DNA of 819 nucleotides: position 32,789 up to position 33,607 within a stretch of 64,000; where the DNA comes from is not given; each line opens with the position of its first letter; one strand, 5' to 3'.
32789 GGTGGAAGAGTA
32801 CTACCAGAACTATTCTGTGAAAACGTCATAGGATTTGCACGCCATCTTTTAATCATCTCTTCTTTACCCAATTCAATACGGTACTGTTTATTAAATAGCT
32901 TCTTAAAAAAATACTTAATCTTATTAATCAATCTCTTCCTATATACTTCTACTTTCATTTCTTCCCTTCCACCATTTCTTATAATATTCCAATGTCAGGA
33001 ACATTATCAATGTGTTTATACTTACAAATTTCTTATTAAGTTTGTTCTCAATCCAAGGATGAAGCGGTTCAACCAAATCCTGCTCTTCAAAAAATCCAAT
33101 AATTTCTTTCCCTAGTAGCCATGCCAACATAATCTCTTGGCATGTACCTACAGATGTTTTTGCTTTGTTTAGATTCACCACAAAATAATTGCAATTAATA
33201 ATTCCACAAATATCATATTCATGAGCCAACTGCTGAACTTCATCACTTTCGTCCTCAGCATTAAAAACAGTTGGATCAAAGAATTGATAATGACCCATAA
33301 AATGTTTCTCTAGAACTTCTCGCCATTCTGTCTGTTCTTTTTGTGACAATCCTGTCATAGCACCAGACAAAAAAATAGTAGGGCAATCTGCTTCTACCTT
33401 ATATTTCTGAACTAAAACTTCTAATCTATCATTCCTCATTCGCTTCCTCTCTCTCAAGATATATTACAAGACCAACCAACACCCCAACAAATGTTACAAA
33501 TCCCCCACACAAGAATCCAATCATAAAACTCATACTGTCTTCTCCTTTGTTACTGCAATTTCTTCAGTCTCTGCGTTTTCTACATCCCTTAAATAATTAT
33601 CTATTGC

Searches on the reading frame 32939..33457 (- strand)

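Call 3: search_protein_families(library=pfam, proteins=[window:32939-33457:-], max_evalue=0.01)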
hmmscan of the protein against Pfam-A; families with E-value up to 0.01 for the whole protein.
window:32939-33457:- (172 aa): 3 families
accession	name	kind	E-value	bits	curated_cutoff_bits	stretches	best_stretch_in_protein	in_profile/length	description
PF05014.21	Nuc_deoxyrib_tr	-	2.5e-06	28.1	28.8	1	39-127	14-101/117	Nucleoside 2-deoxyribosyltransferase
PF14359.12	DUF4406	-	0.0014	19.4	22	1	27-120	2-90/91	Domain of unknown function (DUF4406)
PF15891.11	Nuc_deoxyri_tr2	-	0.0035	18.1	30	1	26-122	2-101/105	Nucleoside 2-deoxyribosyltransferase like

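Call 44: search_protein_families(library=phrogs, proteins=[window:32939-33457:-], max_evalue=0.001)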
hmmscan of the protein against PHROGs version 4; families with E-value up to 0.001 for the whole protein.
window:32939-33457:- (172 aa): 1 family
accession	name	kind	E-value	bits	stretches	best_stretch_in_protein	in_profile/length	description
phrog_355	-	DNA, RNA and nucleotide metabolism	8.8e-05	23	1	26-143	75-192/249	nucleoside 2-deoxyribosyltransferase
